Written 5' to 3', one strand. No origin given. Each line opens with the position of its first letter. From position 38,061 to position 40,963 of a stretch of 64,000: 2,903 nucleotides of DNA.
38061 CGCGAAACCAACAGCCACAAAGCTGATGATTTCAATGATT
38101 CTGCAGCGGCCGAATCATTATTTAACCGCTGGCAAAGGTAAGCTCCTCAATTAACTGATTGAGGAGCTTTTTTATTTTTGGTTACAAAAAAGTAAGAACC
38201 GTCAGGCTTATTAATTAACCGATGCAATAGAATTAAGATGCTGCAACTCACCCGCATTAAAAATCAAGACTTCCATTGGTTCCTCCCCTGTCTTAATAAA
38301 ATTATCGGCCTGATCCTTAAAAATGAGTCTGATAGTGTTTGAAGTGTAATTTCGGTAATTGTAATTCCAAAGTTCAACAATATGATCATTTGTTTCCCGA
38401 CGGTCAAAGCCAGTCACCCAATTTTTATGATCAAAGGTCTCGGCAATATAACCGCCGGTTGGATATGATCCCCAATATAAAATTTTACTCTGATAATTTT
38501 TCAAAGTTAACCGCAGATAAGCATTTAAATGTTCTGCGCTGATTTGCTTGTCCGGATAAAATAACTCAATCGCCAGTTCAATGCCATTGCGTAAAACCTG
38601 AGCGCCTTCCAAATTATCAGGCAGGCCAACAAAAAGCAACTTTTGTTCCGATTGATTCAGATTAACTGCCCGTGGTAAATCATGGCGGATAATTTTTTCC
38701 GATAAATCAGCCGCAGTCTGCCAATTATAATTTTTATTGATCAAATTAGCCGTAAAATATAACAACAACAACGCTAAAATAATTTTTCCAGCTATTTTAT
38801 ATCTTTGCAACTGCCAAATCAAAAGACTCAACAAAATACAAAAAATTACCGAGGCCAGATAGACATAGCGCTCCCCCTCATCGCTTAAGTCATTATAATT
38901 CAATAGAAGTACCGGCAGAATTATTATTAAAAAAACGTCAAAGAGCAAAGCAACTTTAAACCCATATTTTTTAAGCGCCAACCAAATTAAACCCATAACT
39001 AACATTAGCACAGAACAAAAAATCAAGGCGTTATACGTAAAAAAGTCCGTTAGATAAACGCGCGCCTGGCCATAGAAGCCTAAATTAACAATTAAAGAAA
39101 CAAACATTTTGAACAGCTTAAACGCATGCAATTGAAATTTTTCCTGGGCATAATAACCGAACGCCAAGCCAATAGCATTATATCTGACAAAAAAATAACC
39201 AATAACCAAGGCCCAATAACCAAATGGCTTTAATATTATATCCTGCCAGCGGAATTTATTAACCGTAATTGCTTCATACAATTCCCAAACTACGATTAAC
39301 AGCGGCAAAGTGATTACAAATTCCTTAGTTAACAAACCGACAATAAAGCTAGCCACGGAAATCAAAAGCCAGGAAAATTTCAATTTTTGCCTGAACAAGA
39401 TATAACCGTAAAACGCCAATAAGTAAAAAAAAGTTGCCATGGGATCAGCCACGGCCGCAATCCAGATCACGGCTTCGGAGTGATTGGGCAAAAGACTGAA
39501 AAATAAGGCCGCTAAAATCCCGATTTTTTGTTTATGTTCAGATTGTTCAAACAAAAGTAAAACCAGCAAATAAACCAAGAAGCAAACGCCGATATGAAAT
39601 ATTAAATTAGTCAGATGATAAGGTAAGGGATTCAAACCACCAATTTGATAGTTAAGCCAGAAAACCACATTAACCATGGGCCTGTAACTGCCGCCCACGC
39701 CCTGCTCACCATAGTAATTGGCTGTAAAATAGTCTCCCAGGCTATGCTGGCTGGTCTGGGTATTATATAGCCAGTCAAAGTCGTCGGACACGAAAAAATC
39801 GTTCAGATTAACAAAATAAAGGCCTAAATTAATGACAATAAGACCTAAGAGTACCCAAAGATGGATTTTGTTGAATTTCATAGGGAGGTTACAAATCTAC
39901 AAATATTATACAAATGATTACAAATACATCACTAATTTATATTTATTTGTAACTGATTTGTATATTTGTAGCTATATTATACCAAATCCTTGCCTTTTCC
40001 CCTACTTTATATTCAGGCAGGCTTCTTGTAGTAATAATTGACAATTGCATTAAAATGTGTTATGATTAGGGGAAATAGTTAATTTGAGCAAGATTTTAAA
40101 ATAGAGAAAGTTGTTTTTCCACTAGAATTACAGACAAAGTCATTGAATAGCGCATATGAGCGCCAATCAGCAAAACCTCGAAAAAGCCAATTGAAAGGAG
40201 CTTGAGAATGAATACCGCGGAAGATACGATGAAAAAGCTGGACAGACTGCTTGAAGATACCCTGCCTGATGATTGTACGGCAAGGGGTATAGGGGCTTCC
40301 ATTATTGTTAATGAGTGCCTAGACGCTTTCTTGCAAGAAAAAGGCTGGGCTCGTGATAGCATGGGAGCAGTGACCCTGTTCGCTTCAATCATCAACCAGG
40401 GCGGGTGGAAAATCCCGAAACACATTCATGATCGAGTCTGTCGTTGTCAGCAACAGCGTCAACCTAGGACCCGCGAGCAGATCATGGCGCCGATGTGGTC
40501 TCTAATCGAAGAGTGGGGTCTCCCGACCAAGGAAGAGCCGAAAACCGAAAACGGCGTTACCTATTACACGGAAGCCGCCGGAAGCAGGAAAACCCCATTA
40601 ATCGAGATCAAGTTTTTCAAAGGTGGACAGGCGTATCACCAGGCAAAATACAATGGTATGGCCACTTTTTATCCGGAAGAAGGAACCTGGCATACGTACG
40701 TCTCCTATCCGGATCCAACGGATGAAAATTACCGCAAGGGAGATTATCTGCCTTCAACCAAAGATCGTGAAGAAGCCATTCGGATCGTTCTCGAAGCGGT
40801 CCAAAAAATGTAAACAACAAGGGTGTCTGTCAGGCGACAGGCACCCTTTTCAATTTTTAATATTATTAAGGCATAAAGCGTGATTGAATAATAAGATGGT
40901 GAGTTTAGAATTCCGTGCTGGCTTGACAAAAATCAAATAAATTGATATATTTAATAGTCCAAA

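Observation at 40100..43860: GC-rich islet encoding three hypothetical proteins, one with serpin-like C-terminal motifs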

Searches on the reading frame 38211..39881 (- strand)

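Call 4: search_protein_families(library=pfam, proteins=[window:38211-39881:-], max_evalue=1)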
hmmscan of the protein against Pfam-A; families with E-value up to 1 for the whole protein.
window:38211-39881:- (556 aa): 1 family
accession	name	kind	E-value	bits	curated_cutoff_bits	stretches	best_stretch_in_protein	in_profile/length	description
PF13231.12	PMT_2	-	0.00016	22.4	26.1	1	68-230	4-152/160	Dolichyl-phosphate-mannose-protein mannosyltransferase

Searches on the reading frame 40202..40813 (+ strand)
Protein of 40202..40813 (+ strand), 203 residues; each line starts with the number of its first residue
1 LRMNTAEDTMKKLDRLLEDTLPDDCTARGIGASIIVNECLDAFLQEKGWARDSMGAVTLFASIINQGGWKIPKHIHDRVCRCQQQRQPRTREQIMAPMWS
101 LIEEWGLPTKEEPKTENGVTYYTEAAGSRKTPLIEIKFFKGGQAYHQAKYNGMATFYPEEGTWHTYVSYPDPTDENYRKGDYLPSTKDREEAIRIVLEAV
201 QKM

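Call 4: search_protein_families(library=pfam, proteins=[window:40202-40813:+], max_evalue=1)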
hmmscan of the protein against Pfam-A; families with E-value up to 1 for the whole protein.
window:40202-40813:+ (203 aa): 0 families

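Call 26: search_protein_families(library=phrogs, proteins=[window:40208-40813:+], max_evalue=0.1)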
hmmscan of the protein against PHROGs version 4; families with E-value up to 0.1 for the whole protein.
window:40208-40813:+ (201 aa): 1 family
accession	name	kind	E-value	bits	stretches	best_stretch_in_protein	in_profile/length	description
phrog_29483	-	unknown function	0.042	15.1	0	115-173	42-97/115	-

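Call 27: search_protein_families(library=padloc, proteins=[window:40208-40813:+], max_evalue=0.1)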
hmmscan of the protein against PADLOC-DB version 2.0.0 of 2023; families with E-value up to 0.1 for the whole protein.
window:40208-40813:+ (201 aa): 0 families

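Call 28: search_protein_families(library=ncbifam, proteins=[window:40208-40813:+], max_evalue=0.1)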
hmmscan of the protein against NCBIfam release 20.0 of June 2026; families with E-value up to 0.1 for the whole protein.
window:40208-40813:+ (201 aa): 0 families

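Call 30: find_homologous_proteins(query=window:40208-40813:+, max_evalue=0.01)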
Query window:40208-40813:+ (201 aa): 1 proteins with E <= 0.01 among 61 candidates.
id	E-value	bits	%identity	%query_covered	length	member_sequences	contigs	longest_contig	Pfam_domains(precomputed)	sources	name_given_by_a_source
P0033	4.5e-136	469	100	100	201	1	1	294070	-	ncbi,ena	-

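Call 58: predict_structure(protein=window:40208-40813:+)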
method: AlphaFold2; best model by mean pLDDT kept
length: 201 residues; sequences in the alignment: 1
mean_pLDDT: 69.7   pTM: 0.57
mean pLDDT of the five models: 69.7, 54.5, 49.6, 42.3, 40.7
residues with pLDDT >= 90: 47; 70-90: 38; 50-70: 89; < 50: 27
segments of 3 or more residues with pLDDT < 50: 18-22, 24-33, 62-68, 144-146
pLDDT, mean of each block of 10 residues (from residue 1): 56 53 40 56 65 55 48 60 61 82 91 90 77 84 60 90 78 63 94 91 74
secondary structure, 60 per line:
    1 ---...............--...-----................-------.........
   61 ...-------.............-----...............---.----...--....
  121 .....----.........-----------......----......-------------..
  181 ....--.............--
elements in order: H4-18 H29-44 H52-63 H71-83 H89-103 E112-114 E117-125 E130-138 E150-155 E160-165 E179-184 H187-199

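Call 87: search_solved_structures(query=window:40208-40813:+, max_evalue=1)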
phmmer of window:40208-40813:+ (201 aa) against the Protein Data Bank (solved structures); distinct sequences matched with E-value up to 1: 0.
